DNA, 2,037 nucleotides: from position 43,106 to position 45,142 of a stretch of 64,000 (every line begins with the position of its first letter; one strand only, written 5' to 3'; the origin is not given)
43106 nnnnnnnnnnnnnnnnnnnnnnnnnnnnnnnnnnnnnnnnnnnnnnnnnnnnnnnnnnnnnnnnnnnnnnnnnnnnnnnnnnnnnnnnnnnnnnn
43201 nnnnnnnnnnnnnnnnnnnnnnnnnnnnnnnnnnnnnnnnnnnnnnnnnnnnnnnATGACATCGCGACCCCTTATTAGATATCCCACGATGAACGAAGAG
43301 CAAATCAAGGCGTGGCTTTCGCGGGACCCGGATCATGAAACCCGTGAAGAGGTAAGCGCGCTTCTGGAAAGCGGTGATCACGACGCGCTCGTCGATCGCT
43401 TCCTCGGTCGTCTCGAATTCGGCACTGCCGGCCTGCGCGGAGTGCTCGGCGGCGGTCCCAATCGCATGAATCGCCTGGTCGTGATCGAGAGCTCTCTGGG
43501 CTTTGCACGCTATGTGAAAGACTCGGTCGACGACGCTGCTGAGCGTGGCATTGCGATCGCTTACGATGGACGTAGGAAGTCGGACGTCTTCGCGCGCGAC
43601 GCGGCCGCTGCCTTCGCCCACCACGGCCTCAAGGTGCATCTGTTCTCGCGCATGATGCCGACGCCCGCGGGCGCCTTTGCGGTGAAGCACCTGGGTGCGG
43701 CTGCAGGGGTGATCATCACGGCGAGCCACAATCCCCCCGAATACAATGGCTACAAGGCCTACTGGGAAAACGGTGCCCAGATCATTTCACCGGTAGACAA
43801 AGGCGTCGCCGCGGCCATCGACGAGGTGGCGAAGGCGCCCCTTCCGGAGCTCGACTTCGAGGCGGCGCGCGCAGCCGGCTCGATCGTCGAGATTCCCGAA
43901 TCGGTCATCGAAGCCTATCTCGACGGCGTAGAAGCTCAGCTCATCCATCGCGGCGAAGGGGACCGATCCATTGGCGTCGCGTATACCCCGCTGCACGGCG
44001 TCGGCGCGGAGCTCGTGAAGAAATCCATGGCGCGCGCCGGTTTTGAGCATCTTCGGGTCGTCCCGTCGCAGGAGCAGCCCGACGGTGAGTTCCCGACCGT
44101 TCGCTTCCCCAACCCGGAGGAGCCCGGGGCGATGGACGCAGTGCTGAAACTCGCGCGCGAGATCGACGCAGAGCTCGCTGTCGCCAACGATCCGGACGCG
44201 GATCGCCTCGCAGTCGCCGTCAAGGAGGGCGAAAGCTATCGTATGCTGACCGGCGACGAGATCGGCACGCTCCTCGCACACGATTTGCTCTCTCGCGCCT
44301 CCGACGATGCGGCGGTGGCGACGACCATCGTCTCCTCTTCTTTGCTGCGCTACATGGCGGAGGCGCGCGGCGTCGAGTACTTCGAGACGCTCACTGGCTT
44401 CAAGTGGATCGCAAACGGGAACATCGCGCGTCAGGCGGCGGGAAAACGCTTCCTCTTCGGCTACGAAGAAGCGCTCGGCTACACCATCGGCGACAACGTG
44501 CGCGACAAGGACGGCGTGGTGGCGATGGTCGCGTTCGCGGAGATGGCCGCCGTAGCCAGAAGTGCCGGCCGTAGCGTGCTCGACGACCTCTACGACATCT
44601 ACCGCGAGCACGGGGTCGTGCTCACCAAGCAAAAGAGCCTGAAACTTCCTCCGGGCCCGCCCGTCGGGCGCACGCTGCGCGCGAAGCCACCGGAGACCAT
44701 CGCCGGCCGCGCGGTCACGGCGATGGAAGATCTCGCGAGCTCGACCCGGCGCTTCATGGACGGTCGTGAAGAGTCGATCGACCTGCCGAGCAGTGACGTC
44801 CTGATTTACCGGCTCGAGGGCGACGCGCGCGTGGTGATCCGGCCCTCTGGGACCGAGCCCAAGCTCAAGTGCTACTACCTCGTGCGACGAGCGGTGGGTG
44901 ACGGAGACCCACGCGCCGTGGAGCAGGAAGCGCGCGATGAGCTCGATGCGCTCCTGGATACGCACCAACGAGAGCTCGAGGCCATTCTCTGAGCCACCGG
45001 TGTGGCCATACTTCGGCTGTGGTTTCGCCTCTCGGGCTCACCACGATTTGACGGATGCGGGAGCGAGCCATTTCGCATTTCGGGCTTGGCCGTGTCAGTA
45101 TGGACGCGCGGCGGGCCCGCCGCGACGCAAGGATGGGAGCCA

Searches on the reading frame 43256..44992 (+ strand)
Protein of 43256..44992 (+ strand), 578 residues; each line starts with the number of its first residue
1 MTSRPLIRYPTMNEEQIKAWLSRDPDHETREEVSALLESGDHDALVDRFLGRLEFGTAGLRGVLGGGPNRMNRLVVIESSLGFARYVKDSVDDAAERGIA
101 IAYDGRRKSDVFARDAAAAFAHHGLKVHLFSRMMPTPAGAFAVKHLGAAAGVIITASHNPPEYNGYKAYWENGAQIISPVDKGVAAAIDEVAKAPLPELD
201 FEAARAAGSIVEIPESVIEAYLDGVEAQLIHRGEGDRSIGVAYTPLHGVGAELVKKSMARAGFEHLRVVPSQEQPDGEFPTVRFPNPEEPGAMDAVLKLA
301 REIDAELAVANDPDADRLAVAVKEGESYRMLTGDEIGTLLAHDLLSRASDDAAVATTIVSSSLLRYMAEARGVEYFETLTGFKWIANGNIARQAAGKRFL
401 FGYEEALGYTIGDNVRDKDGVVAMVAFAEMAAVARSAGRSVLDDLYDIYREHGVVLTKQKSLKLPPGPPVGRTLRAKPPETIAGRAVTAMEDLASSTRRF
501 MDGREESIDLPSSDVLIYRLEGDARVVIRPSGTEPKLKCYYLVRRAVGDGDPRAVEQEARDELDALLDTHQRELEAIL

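Call 10: search_protein_families(library=pfam, proteins=[window:43256-44992:+], max_evalue=0.001)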
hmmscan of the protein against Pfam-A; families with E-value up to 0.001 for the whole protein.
window:43256-44992:+ (578 aa): 4 families
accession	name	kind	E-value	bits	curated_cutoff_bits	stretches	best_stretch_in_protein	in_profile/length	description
PF02878.22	PGM_PMM_I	-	2.3e-38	131.5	22.5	1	53-192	2-135/138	Phosphoglucomutase/phosphomannomutase, alpha/beta/alpha domain I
PF02879.22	PGM_PMM_II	-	1.1e-24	87.4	29.3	1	219-325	1-103/103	Phosphoglucomutase/phosphomannomutase, alpha/beta/alpha domain II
PF02880.22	PGM_PMM_III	-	2.3e-19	70.1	20.7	1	333-445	2-111/115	Phosphoglucomutase/phosphomannomutase, alpha/beta/alpha domain III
PF00408.26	PGM_PMM_IV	-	4.9e-06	26.9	23.1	1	519-541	28-50/68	Phosphoglucomutase/phosphomannomutase, C-terminal domain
